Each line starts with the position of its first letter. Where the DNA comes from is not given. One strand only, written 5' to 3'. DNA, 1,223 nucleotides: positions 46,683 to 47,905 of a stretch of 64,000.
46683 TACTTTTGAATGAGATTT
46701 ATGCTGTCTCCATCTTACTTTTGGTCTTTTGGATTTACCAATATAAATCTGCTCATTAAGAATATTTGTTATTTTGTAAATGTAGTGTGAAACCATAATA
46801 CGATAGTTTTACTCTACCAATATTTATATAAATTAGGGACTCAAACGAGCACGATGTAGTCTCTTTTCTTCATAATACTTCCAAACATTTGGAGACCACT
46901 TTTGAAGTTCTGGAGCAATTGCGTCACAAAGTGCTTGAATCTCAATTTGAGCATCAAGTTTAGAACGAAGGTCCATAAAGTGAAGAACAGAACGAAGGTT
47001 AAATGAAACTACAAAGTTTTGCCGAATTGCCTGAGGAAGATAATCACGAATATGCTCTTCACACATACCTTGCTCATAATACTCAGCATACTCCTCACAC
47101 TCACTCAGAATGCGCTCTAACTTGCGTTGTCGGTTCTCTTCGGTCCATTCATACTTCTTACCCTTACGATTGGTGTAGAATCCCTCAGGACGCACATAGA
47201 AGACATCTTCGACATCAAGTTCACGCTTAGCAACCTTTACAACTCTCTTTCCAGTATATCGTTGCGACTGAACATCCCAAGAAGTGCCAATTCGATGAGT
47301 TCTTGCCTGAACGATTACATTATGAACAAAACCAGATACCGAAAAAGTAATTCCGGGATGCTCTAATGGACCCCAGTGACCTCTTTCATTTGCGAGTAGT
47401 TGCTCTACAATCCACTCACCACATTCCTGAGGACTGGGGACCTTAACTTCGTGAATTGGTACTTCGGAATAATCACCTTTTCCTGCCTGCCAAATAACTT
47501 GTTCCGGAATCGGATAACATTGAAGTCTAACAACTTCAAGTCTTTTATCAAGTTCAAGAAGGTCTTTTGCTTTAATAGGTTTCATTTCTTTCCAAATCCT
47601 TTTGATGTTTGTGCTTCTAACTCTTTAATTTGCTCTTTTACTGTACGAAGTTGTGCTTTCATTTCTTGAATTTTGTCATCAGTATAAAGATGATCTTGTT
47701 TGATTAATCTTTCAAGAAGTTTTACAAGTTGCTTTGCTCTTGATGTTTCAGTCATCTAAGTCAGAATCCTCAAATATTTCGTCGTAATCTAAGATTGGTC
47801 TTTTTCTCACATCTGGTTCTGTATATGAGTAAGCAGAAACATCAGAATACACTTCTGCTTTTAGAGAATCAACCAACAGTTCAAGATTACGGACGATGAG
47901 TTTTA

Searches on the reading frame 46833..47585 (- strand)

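Call 8: search_protein_families(library=pfam, proteins=[window:46833-47585:-], max_evalue=1)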
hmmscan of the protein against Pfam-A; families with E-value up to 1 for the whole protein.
window:46833-47585:- (250 aa): 2 families
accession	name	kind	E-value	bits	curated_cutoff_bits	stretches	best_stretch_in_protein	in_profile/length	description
PF02511.20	Thy1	-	2.8e-37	128.8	24.8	1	25-233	7-191/191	Thymidylate synthase complementing protein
PF18091.7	E3_UbLigase_RBR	-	0.085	13.4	23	1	157-191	40-74/92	E3 Ubiquitin Ligase RBR C-terminal domain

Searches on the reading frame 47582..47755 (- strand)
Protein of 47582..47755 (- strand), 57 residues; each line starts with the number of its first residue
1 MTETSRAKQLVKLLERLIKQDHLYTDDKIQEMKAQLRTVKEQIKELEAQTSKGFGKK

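Call 8: search_protein_families(library=pfam, proteins=[window:47582-47755:-], max_evalue=1)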
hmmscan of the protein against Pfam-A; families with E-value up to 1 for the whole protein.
window:47582-47755:- (57 aa): 16 families
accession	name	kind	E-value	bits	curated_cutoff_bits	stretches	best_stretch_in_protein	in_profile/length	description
PF17274.7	DUF5339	-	0.0074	17.6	27.7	1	9-50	7-50/70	Family of unknown function (DUF5339)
PF21037.2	CCDC138_cc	-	0.028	14.8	27.1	1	31-52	19-40/59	Coiled-coil-domain-containing protein 138, coiled-coil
PF18504.6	Csm1_N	-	0.039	14.7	26.3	1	19-52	33-66/70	Csm1 N-terminal domain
PF25101.1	Spectrin_7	-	0.041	14.6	27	1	14-51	13-51/99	Animal spectrin repeats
PF20042.4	DUF6444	-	0.058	14.5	27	1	18-52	22-43/85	Family of unknown function (DUF6444)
PF10975.14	DUF2802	-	0.061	13.9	33.5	1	26-51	3-28/68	Protein of unknown function (DUF2802)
PF16763.10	Spidroin_N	-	0.063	13.7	27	1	3-50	4-51/125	Major ampullate spidroin 1, spider silk protein 1, N-term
PF11338.13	DUF3140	-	0.069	14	25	1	6-49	39-79/92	Protein of unknown function (DUF3140)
PF14193.11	DUF4315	-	0.072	13.6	27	1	18-48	5-35/79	Domain of unknown function (DUF4315)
PF11180.13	DUF2968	-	0.095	12.7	27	1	9-51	137-179/180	Protein of unknown function (DUF2968)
PF14282.11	FlxA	-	0.099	13.2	26.3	1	14-49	33-64/101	FlxA-like protein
PF09769.14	ApoO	-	0.16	12.3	31.4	1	5-51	7-53/131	Apolipoprotein O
PF23991.1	DUF7310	-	0.17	12.8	40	1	21-50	24-53/83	Coiled-coil region of unknown function (DUF7310)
PF04678.18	MCU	-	0.17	12.4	30.8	1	2-51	31-79/177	Mitochondrial calcium uniporter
PF04102.17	SlyX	-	0.28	12.3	30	1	26-51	30-55/67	SlyX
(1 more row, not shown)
